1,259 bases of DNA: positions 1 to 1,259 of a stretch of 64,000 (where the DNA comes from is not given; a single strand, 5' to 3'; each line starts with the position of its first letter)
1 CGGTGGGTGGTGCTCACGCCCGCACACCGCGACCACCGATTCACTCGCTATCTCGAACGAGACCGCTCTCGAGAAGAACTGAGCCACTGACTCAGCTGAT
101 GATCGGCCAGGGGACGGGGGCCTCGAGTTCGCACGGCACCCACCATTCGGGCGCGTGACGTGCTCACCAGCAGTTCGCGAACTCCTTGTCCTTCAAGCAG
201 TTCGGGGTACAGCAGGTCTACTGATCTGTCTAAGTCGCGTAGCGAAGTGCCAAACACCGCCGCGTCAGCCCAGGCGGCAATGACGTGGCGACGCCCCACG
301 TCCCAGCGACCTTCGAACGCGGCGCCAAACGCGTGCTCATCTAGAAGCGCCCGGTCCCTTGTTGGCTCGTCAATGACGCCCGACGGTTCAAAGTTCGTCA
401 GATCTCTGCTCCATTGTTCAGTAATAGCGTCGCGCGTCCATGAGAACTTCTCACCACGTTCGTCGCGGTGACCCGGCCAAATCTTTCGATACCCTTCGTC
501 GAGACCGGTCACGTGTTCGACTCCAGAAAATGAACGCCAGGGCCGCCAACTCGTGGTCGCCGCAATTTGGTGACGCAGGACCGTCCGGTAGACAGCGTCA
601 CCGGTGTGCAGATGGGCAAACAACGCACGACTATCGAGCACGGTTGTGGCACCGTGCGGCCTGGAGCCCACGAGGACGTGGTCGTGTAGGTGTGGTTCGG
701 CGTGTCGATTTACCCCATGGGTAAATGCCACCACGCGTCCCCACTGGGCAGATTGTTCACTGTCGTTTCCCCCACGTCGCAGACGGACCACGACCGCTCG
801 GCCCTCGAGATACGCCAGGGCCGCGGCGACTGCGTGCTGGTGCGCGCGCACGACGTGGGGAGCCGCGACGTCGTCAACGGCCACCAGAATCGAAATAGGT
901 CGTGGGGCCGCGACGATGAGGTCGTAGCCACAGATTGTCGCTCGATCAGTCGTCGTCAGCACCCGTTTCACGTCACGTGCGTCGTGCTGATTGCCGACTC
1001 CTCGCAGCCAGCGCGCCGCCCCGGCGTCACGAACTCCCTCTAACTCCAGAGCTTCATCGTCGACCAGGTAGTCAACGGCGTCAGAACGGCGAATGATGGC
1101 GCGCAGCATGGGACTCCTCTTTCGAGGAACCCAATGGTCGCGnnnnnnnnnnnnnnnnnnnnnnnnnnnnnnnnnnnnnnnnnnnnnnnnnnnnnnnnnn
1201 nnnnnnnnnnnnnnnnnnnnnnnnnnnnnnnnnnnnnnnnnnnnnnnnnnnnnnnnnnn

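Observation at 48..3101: PafBC DNA-damage regulator apparently in one operon with the relaxase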

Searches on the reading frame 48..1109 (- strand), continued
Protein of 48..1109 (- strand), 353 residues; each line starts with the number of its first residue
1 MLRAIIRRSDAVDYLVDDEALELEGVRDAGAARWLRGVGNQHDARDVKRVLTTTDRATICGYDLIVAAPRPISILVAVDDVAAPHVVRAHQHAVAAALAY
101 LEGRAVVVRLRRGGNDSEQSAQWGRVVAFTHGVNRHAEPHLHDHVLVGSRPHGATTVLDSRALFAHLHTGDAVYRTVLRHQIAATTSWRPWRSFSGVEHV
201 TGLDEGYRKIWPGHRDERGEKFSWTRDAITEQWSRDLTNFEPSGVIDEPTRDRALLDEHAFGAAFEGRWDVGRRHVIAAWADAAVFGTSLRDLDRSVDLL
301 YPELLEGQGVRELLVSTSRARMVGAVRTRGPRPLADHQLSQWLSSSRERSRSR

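Call 46: find_encoding_contigs(protein=P0474, flank=8000, max_places=1)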
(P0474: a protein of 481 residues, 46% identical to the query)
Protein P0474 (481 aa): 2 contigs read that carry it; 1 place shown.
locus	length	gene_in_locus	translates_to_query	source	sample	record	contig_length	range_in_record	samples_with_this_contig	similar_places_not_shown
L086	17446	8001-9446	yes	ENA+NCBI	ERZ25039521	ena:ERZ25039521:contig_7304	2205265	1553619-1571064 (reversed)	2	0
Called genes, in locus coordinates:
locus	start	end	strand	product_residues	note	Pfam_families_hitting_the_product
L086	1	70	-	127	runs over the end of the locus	PF09723:Zn_ribbon_8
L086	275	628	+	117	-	PF01967:MoaC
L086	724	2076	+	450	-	PF01039:Carboxyl_trans, PF03255:ACCA, PF06833:MdcE (weak)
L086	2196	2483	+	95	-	-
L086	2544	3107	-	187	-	-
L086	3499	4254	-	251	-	-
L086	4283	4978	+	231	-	-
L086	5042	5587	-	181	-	PF09678:Caa3_CtaG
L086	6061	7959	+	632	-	PF13280:WYL, PF25583:WCX, PF19187:HTH_PafC, PF13280:WYL, PF25583:WCX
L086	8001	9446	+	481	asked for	PF08751:TrwC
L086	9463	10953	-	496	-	PF02534:T4SS-DNA_transf, PF10412:TrwB_AAD_bind (weak), PF12696:TraG-D_C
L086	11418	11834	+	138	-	-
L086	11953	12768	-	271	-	PF02585:PIG-L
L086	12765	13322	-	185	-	PF01983:CofC, PF12804:NTP_transf_3 (weak)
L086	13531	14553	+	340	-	PF01210:NAD_Gly3P_dh_N, PF02558:ApbA, PF03807:F420_oxidored (weak), PF02153:PDH_N (faint), PF07479:NAD_Gly3P_dh_C, PF20618:GPD_NAD_C_bact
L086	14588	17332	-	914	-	PF01074:Glyco_hydro_38N, PF09261:Alpha-mann_mid (weak)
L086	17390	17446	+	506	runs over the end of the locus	PF00501:AMP-binding, PF13193:AMP-binding_C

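Call 47: find_encoding_contigs(protein=P0487, flank=8000, max_places=1)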
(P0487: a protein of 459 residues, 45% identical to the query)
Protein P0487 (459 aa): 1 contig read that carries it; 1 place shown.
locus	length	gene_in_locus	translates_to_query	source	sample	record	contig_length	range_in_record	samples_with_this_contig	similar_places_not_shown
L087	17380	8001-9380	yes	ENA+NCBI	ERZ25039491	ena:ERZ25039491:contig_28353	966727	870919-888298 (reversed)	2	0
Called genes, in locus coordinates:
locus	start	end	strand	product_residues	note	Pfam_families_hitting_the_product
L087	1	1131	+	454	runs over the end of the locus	PF01523:PmbA_TldD_1st, PF19290:PmbA_TldD_2nd, PF19289:PmbA_TldD_3rd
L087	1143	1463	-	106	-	PF09723:Zn_ribbon_8, PF23455:DUF7129 (weak)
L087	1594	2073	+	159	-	PF01967:MoaC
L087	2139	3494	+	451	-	PF01039:Carboxyl_trans, PF06833:MdcE (faint), PF03255:ACCA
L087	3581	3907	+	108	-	-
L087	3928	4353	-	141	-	-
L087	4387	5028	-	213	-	PF00398:RrnaAD, PF13649:Methyltransf_25 (weak)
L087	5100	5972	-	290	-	PF09678:Caa3_CtaG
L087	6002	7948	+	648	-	PF13280:WYL, PF25583:WCX, PF19187:HTH_PafC, PF13280:WYL, PF25583:WCX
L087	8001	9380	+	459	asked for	PF08751:TrwC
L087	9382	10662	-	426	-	PF02534:T4SS-DNA_transf, PF10412:TrwB_AAD_bind, PF12696:TraG-D_C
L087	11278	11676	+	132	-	-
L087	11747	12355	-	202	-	PF01983:CofC, PF12804:NTP_transf_3 (weak)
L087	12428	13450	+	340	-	PF01210:NAD_Gly3P_dh_N, PF03807:F420_oxidored (faint), PF07479:NAD_Gly3P_dh_C, PF20618:GPD_NAD_C_bact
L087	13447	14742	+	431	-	PF16701:Ad_Cy_reg, PF00211:Guanylate_cyc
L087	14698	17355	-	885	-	PF01074:Glyco_hydro_38N, PF09261:Alpha-mann_mid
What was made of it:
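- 48..90 (.): Tail-to-tail overlap (43 nt) of the relaxase and T4CP-like genes. It encodes Arg/Ser/Glu-rich C-terminal tails on both strands. There is no overlap in the distant lineages L086 and L087 (calls 46, 47).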

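Call 48: find_encoding_contigs(protein=P0269, flank=8000, max_places=1)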
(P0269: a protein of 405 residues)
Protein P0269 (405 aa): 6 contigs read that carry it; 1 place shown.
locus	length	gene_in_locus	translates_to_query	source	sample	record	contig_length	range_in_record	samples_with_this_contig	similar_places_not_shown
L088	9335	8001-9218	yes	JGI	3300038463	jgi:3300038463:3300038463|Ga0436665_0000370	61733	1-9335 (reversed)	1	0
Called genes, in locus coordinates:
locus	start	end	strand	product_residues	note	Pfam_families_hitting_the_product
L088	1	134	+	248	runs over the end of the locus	PF00483:NTP_transferase, PF12804:NTP_transf_3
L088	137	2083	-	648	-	PF13292:DXP_synthase_N, PF02775:TPP_enzyme_C (faint), PF02779:Transket_pyr, PF02780:Transketolase_C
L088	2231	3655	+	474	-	PF01523:PmbA_TldD_1st, PF19290:PmbA_TldD_2nd, PF19289:PmbA_TldD_3rd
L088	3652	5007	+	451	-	PF01523:PmbA_TldD_1st, PF19290:PmbA_TldD_2nd, PF19289:PmbA_TldD_3rd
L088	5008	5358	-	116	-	PF09723:Zn_ribbon_8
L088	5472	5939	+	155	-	PF01967:MoaC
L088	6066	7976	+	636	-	PF13280:WYL, PF25583:WCX, PF19187:HTH_PafC, PF13280:WYL, PF25583:WCX (weak)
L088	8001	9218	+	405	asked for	PF08751:TrwC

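Call 52: predict_structure(alignment_id=A1)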
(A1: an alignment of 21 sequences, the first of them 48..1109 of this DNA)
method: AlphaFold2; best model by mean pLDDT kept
length: 353 residues; sequences in the alignment: 21
mean_pLDDT: 68.9   pTM: 0.76
mean pLDDT of the five models: 68.9, 63.8, 63.5, 62.1, 49.3
residues with pLDDT >= 90: 32; 70-90: 136; 50-70: 142; < 50: 43
segments of 3 or more residues with pLDDT < 50: 19-38, 208-210, 212-220, 349-353
pLDDT, mean of each block of 10 residues (from residue 1): 74 53 42 43 57 58 81 77 87 88 70 62 55 57 69 64 89 94 90 82 58 45 57 62 62 64 83 90 85 84 79 83 57 59 57 40
secondary structure, 60 per line:
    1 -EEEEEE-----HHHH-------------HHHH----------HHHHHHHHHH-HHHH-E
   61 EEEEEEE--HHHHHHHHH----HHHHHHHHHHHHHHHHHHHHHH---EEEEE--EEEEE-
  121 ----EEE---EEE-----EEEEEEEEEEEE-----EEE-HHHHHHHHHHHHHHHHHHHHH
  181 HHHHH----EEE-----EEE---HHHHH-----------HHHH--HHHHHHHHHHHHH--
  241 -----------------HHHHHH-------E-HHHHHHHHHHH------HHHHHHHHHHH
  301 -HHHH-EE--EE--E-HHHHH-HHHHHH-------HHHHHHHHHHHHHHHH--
elements in order: E2-7 H13-16 H30-33 H44-53 H55-58 E60-67 H70-78 H83-104 E108-112 E115-119 E125-127 E131-133 E139-150 E156-158 H160-185 E190-192 E198-200 H204-208 H220-223 H226-238 H258-263 H273-283 H290-300 H302-305 H317-321 H323-328 H336-351

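Call 54: find_related_loci(query=A3, collection=metagenome_contigs, flank=6000)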
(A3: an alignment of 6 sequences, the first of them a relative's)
Query A3 (469 aa) in metagenome_contigs; peptide patterns used: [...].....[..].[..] (x = any residue, [..] = any of these).
594 stretches matched a pattern (row limit reached: there are more); 578 encode a relative of the query (tblastn E <= 1e-3); the best 80 are kept; 80 distinct loci.
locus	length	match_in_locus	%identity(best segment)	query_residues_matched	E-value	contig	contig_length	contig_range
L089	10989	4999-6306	48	1-445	9e-98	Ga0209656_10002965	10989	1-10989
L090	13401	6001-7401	48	1-455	1e-94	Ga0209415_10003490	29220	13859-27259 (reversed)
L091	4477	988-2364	44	1-450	4e-93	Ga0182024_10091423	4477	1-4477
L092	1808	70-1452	46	1-465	9e-98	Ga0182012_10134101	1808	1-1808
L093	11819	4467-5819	46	1-450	8e-91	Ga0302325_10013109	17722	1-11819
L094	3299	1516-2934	44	1-461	6e-91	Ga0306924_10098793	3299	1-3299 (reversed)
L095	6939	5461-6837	43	1-450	1e-89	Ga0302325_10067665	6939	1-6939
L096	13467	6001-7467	44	14-455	2e-88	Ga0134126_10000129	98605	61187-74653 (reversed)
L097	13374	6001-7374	42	1-450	1e-88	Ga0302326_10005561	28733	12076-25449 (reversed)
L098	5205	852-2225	42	1-450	3e-88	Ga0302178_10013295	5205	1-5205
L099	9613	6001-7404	46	1-463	3e-88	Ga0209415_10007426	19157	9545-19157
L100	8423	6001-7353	46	1-446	6e-87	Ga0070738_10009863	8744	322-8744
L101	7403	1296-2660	43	1-450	2e-84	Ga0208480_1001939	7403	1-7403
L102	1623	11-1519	40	1-465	4e-89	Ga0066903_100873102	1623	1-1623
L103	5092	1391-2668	47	41-463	1e-83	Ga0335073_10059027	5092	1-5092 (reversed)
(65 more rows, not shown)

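Call 58: fold_search(model_id=the predicted structure, library=pdb)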
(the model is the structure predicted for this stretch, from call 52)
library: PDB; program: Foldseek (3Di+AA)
matches with E <= 10: 55; with E <= 0.001: 24
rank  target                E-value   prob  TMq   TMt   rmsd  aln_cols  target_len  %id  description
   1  1s6m_A                8.5e-07  1.00  0.47  0.55   7.3       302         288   19  Conjugative Relaxase Trwc In Complex With Orit DNA. Metal-Bound Structure (released 2005-06-14)
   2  1zm5_A                1.3e-06  1.00  0.48  0.56   7.2       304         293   19  Conjugative Relaxase TRWC in complex with ORIT dna, cooper-bound structure (released 2006-04-25)
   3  1qx0_A                1.7e-06  1.00  0.47  0.56   7.2       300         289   19  CONJUGATIVE RELAXASE TRWC IN COMPLEX WITH ORIT DNA. METAL-BOUND STRUCTURE (released 2003-11-25)
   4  1osb_C                2.3e-06  1.00  0.46  0.56   7.8       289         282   19  Conjugative Relaxase TrwC in complex with OriT Dna. Metal-free structure. (released 2003-11-25)
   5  1osb_A                2.8e-06  1.00  0.45  0.54   7.9       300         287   19  Conjugative Relaxase TrwC in complex with OriT Dna. Metal-free structure. (released 2003-11-25)
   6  9f11_H                2.8e-06  1.00  0.40  0.27  24.1       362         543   20  CryoEM structure of the F plasmid relaxosome with oriT DNA ss-27_+3ds+4_+143 and TraI its TE mode, derived from ss-27_ (released 2025-06-04)
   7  2cdm_A                3.3e-06  1.00  0.45  0.55   8.1       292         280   19  The structure of TrwC complexed with a 27-mer DNA comprising the recognition hairpin and the cleavage site (released 2006-07-31)
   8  2q7u_A                4.3e-06  1.00  0.43  0.54   6.7       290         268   19  Crystal Structure of the F plasmid TraI Relaxase Domain with the Scissile Thymidine Base and Imidodiphosphate (released 2008-05-20)
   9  8a1b                  4.5e-06  1.00  0.47  0.55   7.2       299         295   17  TraI trans-esterase domain from pKM101 (apo) (released 2022-07-13)
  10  1omh_A                8.1e-06  1.00  0.46  0.57   8.0       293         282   19  Conjugative Relaxase TrwC in complex with OriT Dna. Metal-free structure. (released 2003-11-25)
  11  9f10_H                8.1e-06  1.00  0.41  0.26  24.6       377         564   18  CryoEM structure of the F plasmid relaxosome with TraI in its TE mode, without accessory protein TraM. Derived from th (released 2025-06-04)
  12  4pcb_A                9.0e-06  1.00  0.45  0.55   7.7       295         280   20  Conjugative Relaxase TrwC in complex with mutant OriT Dna (released 2014-09-17)
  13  8a1c_A                1.2e-05  1.00  0.43  0.50   9.4       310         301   17  TraI trans-esterase domain from pKM101 (DNA bound) (released 2022-07-13)
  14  2q7u_B                1.7e-05  1.00  0.41  0.53   8.7       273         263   19  Crystal Structure of the F plasmid TraI Relaxase Domain with the Scissile Thymidine Base and Imidodiphosphate (released 2008-05-20)
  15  1p4d_B                1.8e-05  1.00  0.45  0.55   6.4       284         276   18  F factor TraI Relaxase Domain (released 2003-10-14)
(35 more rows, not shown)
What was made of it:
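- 48..1109 (-): 353 aa stand-alone MOBF/TrwC-type HUH relaxase (trans-esterase) domain. It has no helicase and lacks the loop that carries the second tyrosine. AF2 model pTM 0.76; the top 24 Foldseek PDB hits are all TrwC/TraI relaxase domains (calls 52, 58).
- On MOBF (TrwC/TraI) conjugative relaxases: The top 24 Foldseek hits are TrwC/TraI, probability 1.0, TM 0.47/0.56 (call 58).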

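Call 71: search_protein_families(library=padloc, proteins=[window:48-1109:-], max_evalue=0.001)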
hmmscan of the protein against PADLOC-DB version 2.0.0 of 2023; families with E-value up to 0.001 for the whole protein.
window:48-1109:- (353 aa): 0 families
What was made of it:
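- On Known anti-phage defence systems (PADLOC-DB): The relaxase and T4CP-like proteins have no match (call 71).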

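Call 75: search_protein_families(library=pfam, proteins=[L087:6002-7948:+, L087:8001-9380:+, L087:9382-10662:-, L001:12620-12898:+], max_evalue=0.01)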
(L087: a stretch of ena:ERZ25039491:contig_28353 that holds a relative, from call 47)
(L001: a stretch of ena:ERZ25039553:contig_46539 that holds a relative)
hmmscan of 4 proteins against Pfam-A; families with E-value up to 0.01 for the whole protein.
L087:6002-7948:+ (648 aa): 3 families
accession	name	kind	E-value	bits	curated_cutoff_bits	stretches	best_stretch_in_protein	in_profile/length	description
PF13280.12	WYL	-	1e-39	134.8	21.8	2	473-541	1-69/70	WYL domain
PF19187.6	HTH_PafC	-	3.1e-25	88.7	32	1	345-456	2-114/115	PafC helix-turn-helix domain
PF25583.1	WCX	-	4.5e-20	72.2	23.9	2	232-307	2-75/76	WCX domain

L087:8001-9380:+ (459 aa): 1 family
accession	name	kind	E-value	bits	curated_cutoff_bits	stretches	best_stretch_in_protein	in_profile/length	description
PF08751.17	TrwC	-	6e-70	236.5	25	1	13-279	17-285/286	TrwC relaxase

L087:9382-10662:- (426 aa): 3 families
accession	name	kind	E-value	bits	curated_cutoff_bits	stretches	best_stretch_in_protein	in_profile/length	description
PF12696.13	TraG-D_C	-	5e-21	75.4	22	1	258-371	1-117/126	TraM recognition site of TraD and TraG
PF02534.20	T4SS-DNA_transf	-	1.2e-20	74.3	20.1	1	9-349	47-395/468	Type IV secretory system Conjugative DNA transfer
PF10412.15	TrwB_AAD_bind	-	4.9e-10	39.3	20.5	1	217-369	206-355/387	Type IV secretion-system coupling protein DNA-binding domain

L001:12620-12898:+ (92 aa): 0 families
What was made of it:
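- On PafBC (PafB/PafC) transcription factors: WCX and the second HTH are weak in the window protein but clear in orthologue L087: HTH_PafC 88.7 bits, WCX x2 (call 75).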

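Call 86: search_dna_similar(query=window:48-1109:-, collection=plasmids, mode=protein, max_rows=15, max_evalue=0.00001)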
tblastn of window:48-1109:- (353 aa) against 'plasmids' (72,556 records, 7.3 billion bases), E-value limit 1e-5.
No match.

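Call 87: search_dna_similar(query=L087:8001-9380:+, collection=plasmids, mode=protein, max_rows=15, max_evalue=0.001)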
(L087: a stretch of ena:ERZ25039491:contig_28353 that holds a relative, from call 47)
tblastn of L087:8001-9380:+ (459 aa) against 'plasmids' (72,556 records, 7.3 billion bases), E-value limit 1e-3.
The search stops at 5000 records and this limit was reached: more records match than are counted here, and every count below describes the 5000 best-scoring records only.
Records with a match: at least 5000; places in all: 5134; records where one place covers at least 80% of the query: 4.
Best place of each record, by identity: <60% 5000.
By first word of the organism name: Escherichia 1852; Klebsiella 1303; Salmonella 284; Acinetobacter 254; Enterobacter 188; Burkholderia 115; Mycobacterium 105; Shigella 104; Xanthomonas 82; Citrobacter 60; and 112 more.
By predicted mobility (MOB-suite, as given by PLSDB): conjugative 4468; mobilizable 294; non-mobilizable 238.
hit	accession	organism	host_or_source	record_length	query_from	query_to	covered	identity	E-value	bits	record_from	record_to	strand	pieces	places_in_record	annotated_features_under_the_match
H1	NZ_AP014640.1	Leptolyngbya boryana IAM M-101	-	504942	8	447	96%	26.8%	1e-15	87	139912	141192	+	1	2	mobF: MobF family relaxase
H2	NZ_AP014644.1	Leptolyngbya boryana dg5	-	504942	8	447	96%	26.8%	1e-15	87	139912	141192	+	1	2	mobF: MobF family relaxase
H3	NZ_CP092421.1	Leptolyngbya boryana IU 594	-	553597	8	447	96%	26.8%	1e-15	87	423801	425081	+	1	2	mobF: MobF family relaxase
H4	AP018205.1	Leptolyngbya boryana NIES-2135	-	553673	8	447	96%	26.8%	1e-15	87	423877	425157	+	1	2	mobilization protein TraI-like protein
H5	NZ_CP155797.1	Mycobacterium sp. DL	Dicentrarchus labrax,cell culture,spleen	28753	73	367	64%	35.3%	4e-18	95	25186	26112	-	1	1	mobF: MobF family relaxase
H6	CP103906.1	Corynebacterium diphtheriae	Homo sapiens,blood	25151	14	345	72%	31.3%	8e-18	94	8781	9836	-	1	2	relaxase domain-containing protein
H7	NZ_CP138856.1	Corynebacterium sp. UMB2355A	Homo sapiens,cell culture,Catherized ...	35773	14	345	72%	31.3%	8e-18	94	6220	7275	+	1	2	mobF: MobF family relaxase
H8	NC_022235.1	Sphingomonas sp. ERG5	-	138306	12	298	63%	34.1%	3e-16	89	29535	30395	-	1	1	mobF: MobF family relaxase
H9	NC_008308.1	Novosphingobium sp. KA1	-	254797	12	298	63%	33.8%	4e-16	89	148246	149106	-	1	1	mobF: MobF family relaxase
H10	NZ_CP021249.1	Novosphingobium sp. KA1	-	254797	12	298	63%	33.8%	4e-16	89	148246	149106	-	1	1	mobF: MobF family relaxase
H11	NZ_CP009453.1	Sphingopyxis sp. 113P3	activated sludge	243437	12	301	63%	32.7%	9e-22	106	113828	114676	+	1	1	mobF: MobF family relaxase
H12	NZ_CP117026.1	Sphingomonas hankookensis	Pure isolate,Tap water (bathroom)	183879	11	281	59%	34.8%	3e-18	96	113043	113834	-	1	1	mobF: MobF family relaxase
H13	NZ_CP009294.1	Novosphingobium pentaromativorans US6-1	mud sediment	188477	12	298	63%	32.8%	4e-14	82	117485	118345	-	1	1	mobF: MobF family relaxase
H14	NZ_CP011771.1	Croceicoccus naphthovorans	-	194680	12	298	63%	32.8%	4e-14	82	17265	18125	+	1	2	mobF: MobF family relaxase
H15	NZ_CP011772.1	Croceicoccus naphthovorans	-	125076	12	298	63%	32.7%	1e-14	84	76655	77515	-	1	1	mobF: MobF family relaxase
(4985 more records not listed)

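Call 98: find_related_loci(query=A1, collection=viral_contigs, flank=5000)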
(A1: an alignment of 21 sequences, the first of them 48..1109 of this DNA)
Query A1 (353 aa) in viral_contigs; peptide patterns used: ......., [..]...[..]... (x = any residue, [..] = any of these).
28 stretches matched a pattern, but none encodes a relative of the query by tblastn (E <= 1e-3).
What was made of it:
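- On MOBF (TrwC/TraI) conjugative relaxases: There are no plasmid or viral hits (calls 86, 98).
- The window protein has no plasmid hit and the family has none in viral contigs (calls 86, 98).
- Tried and rejected: Plasmid and viral searches for the window relaxase found no relatives (calls 86, 98).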

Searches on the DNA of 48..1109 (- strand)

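Call 66: search_rna_families(source=L001, start=9900, end=13000, threshold=evalue, max_evalue=1, show_alignments=2)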
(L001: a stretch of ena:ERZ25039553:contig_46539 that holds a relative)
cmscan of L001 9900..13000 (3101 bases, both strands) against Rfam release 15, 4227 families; matches with E-value up to 1: 3.
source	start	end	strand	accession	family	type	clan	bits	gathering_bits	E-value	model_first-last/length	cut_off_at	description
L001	12920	12953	-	RF04341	Plastid-psbJ-5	Cis-reg;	CL00152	24.6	53.1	0.16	1-59/59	no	Plastid-psbJ-5 3UTR RNA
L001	11086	11111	+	RF01382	HIV-1_SL4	Cis-reg;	-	19.7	31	0.83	1-20/20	no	HIV-1 stem-loop 4 packaging signal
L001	10347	10437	-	RF03023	rpfG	Gene; sRNA;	-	18.2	75.9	0.99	1-85/85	no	rpfG RNA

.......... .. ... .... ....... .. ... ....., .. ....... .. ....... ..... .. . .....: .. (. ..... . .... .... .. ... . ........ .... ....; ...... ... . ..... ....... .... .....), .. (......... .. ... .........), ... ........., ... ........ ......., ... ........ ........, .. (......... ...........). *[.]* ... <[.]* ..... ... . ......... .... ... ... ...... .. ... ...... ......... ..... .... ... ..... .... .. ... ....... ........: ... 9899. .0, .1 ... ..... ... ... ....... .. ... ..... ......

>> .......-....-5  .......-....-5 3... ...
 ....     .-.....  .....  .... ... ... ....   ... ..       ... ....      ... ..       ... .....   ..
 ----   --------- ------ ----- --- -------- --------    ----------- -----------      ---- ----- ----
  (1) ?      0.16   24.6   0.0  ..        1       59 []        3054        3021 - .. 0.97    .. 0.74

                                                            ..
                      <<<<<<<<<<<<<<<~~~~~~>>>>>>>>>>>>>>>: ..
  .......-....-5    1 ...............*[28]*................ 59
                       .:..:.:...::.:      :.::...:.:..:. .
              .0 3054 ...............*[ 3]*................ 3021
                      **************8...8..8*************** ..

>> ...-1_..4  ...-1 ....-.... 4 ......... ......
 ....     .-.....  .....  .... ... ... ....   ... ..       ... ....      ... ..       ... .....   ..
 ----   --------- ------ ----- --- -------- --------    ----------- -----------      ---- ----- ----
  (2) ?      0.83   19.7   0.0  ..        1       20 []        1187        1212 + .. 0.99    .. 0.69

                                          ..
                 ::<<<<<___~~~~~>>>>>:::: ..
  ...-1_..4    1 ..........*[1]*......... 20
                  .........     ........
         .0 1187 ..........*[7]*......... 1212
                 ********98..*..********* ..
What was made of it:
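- Tried and rejected: A search of L001 9900-13000 at E <= 1 found nothing credible for the spacer or the T4CP-upstream region (call 66).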
